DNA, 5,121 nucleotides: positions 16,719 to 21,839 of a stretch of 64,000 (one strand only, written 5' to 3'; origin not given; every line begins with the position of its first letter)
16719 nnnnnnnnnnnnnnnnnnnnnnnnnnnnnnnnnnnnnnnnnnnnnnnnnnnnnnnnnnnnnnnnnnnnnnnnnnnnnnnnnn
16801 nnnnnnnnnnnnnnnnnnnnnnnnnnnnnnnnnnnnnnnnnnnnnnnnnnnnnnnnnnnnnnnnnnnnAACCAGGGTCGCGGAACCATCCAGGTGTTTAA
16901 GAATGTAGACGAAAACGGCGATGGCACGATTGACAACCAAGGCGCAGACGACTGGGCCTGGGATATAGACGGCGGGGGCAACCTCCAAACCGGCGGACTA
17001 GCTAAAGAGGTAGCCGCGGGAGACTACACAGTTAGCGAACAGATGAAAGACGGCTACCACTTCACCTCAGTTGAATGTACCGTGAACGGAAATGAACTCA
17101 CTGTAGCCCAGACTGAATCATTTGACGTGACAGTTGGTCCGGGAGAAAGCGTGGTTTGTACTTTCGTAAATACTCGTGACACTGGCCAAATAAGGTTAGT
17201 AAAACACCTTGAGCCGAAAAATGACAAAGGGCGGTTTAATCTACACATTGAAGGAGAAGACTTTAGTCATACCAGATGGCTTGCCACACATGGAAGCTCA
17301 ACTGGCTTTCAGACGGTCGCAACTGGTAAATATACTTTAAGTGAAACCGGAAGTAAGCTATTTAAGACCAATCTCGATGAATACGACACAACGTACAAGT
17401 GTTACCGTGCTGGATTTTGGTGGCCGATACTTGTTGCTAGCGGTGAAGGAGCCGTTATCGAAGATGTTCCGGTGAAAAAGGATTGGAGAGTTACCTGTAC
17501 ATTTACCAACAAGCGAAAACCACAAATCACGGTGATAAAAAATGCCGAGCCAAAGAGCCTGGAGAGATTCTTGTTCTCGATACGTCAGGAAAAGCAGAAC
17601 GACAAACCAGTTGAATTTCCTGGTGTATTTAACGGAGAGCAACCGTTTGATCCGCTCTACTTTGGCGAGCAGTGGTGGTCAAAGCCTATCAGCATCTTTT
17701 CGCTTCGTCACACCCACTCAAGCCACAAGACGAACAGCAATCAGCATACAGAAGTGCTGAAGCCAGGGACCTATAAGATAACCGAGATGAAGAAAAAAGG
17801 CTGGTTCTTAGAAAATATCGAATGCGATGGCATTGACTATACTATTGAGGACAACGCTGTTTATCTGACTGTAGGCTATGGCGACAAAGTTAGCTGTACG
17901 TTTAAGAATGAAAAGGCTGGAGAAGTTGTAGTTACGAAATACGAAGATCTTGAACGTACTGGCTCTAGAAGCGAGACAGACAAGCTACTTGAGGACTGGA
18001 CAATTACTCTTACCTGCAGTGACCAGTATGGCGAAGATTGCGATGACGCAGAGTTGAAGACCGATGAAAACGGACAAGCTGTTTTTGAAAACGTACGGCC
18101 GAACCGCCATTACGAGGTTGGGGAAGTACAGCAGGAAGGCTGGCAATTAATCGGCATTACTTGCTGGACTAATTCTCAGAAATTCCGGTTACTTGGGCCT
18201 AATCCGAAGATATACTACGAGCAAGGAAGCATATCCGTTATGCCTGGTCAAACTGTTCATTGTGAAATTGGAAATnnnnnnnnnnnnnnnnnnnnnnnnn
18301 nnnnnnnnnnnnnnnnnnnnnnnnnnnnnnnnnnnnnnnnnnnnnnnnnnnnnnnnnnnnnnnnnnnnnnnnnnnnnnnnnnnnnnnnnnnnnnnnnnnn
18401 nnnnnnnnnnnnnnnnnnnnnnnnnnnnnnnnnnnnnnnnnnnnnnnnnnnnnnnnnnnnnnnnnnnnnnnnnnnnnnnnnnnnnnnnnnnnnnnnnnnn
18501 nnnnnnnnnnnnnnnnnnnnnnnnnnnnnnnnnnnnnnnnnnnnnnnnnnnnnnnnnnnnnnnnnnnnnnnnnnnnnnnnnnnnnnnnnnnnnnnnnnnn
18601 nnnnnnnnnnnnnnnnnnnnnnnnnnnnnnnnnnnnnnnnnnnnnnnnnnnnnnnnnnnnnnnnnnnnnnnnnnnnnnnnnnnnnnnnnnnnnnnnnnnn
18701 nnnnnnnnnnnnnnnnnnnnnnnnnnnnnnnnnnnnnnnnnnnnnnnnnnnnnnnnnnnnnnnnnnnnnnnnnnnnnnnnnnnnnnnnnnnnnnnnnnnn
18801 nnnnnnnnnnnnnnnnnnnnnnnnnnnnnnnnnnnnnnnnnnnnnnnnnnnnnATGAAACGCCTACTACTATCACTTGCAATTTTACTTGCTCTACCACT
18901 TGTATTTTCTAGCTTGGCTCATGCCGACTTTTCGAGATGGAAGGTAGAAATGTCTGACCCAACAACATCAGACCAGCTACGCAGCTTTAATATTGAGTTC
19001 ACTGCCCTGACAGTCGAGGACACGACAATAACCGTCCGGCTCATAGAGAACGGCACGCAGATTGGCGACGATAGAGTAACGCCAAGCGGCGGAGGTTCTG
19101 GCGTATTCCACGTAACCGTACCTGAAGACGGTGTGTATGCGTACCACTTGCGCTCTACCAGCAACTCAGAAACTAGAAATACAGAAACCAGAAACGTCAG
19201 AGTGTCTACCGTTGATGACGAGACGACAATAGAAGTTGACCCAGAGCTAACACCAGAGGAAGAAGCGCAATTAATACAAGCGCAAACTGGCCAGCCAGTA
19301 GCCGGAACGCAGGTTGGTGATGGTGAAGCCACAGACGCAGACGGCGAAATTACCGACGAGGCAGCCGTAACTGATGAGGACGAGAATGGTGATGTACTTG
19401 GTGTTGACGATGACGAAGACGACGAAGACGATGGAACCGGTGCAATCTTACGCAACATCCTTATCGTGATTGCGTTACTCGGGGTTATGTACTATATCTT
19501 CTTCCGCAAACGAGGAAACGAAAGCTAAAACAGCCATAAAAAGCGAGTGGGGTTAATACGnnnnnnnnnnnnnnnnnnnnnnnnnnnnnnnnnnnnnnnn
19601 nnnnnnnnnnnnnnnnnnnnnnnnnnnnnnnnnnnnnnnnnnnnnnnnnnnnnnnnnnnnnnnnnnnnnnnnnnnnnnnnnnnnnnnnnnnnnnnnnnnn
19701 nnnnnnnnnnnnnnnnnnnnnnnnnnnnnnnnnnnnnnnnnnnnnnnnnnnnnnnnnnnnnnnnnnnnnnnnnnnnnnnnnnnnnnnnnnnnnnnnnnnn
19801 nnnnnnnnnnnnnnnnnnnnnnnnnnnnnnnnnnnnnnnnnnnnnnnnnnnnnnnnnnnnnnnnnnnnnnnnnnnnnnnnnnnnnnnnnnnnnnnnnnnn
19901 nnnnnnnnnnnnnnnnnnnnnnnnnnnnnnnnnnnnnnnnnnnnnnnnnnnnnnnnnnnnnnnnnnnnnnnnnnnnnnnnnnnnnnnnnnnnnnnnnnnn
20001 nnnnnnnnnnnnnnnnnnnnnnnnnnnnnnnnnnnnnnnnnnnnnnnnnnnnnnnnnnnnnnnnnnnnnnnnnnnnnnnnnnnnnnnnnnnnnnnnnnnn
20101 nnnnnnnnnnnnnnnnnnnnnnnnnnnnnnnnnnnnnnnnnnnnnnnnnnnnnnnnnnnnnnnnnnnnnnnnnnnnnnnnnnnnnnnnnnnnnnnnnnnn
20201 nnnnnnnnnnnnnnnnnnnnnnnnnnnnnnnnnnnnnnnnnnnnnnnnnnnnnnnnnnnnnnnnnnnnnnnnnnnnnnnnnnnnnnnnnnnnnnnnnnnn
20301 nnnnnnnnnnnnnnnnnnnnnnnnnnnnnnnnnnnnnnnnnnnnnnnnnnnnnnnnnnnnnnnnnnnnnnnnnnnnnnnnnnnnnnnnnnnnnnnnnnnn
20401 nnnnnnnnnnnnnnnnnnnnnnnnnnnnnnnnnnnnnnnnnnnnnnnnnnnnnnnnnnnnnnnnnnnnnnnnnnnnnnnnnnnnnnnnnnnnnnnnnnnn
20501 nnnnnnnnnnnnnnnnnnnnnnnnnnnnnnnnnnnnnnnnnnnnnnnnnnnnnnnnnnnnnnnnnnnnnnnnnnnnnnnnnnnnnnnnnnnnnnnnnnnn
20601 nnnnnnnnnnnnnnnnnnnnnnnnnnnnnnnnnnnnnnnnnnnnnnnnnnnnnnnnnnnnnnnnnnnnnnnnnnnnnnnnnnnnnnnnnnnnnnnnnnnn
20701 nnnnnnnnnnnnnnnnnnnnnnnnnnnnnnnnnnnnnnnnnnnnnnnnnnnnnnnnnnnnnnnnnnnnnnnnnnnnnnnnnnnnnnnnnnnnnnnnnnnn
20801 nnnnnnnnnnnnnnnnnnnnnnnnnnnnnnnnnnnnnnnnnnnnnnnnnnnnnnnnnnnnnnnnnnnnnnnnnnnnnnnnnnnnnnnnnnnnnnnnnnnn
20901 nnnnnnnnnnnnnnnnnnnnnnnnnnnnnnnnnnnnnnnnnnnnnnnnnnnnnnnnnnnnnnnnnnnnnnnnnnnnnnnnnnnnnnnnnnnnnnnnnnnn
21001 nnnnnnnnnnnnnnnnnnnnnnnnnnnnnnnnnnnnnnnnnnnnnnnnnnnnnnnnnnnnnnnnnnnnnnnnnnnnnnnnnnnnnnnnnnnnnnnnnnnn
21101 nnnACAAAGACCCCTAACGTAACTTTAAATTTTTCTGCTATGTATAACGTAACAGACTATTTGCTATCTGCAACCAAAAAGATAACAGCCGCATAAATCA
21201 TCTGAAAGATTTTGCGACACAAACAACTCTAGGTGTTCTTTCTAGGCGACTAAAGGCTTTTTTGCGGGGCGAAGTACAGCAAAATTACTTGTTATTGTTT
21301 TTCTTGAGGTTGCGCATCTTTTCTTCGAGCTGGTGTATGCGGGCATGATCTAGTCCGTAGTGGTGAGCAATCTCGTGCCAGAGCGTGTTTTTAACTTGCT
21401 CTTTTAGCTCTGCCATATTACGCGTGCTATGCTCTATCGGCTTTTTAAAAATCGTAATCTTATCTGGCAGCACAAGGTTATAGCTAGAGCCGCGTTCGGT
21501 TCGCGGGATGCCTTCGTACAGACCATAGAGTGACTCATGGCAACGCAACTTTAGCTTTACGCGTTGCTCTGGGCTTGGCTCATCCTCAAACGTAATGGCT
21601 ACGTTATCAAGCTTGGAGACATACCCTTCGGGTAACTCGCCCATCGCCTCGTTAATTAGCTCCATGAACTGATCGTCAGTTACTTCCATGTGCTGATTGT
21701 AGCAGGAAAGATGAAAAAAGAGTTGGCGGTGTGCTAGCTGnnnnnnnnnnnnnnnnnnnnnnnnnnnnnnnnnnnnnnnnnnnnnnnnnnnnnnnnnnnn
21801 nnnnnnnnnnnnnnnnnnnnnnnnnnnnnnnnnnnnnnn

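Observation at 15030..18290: Giant LAXTG surface protein built from ~10 Ig-like repeats, most with a conserved cysteine pair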

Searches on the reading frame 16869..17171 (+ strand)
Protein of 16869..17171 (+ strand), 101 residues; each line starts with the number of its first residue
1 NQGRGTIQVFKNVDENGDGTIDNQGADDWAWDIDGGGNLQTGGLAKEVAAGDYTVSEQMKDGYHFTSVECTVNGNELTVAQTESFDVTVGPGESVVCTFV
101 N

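Call 76: search_protein_families(library=pfam, proteins=[window:16869-17171:+], max_evalue=0.001)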
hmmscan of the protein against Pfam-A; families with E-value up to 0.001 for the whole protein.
window:16869-17171:+ (101 aa): 2 families
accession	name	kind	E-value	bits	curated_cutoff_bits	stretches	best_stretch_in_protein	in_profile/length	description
PF19403.5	SpaA_2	-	1.9e-09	38.4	25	1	6-98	5-95/96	Prealbumin-like fold domain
PF24514.1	SpaA_4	-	8.6e-08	33.4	27.3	1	35-101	32-105/107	Prealbumin-like fold domain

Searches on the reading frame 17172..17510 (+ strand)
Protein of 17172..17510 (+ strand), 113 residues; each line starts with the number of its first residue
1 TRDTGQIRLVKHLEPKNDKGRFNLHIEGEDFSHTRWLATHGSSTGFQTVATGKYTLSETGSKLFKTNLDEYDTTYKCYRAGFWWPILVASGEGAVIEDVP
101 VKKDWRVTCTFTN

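Call 76: search_protein_families(library=pfam, proteins=[window:17172-17510:+], max_evalue=0.001)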
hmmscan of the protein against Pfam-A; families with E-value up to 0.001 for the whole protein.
window:17172-17510:+ (113 aa): 1 family
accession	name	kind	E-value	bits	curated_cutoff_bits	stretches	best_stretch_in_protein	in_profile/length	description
PF20674.3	SpaA_3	-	5.6e-08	33.3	24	1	7-113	2-119/121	Prealbumin-like fold domain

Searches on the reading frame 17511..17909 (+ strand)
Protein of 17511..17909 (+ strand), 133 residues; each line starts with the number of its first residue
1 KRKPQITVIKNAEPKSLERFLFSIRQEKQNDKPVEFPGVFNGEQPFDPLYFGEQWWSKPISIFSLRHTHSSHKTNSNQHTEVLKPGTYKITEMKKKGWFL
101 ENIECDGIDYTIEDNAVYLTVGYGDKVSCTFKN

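Call 76: search_protein_families(library=pfam, proteins=[window:17511-17909:+], max_evalue=0.001)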
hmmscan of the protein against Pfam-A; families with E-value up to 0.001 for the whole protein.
window:17511-17909:+ (133 aa): 1 family
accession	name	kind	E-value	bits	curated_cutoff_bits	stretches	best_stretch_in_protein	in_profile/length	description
PF24514.1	SpaA_4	-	0.00013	23.1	27.3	1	68-133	31-105/107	Prealbumin-like fold domain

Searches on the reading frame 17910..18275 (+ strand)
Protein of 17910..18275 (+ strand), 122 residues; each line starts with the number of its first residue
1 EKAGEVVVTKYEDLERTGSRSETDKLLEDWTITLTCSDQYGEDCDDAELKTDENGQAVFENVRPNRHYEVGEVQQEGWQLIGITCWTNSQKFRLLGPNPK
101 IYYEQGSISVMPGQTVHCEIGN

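Call 76: search_protein_families(library=pfam, proteins=[window:17910-18275:+], max_evalue=0.001)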
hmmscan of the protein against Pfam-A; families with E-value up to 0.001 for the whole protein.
window:17910-18275:+ (122 aa): 1 family
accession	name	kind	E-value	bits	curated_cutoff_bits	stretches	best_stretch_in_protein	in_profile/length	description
PF17802.7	SpaA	-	5.2e-05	23.8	23.1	1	21-74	10-60/91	Prealbumin-like fold domain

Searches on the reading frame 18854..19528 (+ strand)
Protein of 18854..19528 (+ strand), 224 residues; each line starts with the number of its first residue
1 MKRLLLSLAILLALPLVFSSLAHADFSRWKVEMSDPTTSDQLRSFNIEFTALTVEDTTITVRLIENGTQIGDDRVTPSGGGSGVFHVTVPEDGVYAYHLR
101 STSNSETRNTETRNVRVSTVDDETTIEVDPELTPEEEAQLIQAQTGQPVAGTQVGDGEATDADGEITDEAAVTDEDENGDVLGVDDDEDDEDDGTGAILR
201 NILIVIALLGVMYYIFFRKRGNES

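Call 24: search_protein_families(library=pfam, proteins=[window:18854-19528:+], max_evalue=0.01)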
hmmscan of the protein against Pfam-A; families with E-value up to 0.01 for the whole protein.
window:18854-19528:+ (224 aa): 0 families

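Call 65: search_protein_families(library=ncbifam, proteins=[window:18854-19525:+], max_evalue=0.01)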
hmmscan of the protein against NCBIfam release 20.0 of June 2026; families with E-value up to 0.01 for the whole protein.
window:18854-19525:+ (224 aa): 0 families

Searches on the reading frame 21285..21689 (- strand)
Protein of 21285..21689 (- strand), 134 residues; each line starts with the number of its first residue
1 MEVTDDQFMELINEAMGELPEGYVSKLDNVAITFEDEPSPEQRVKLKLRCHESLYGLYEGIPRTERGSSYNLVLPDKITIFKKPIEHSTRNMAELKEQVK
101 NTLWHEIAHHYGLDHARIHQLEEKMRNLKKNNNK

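Call 35: search_protein_families(library=pfam, proteins=[window:21285-21689:-], max_evalue=0.001)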
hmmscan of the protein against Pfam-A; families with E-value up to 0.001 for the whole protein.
window:21285-21689:- (134 aa): 1 family
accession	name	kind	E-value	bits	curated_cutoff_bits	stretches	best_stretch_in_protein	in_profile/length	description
PF06262.17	Zincin_1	-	2.5e-26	91.9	22.4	1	27-121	1-95/97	Zincin-like metallopeptidase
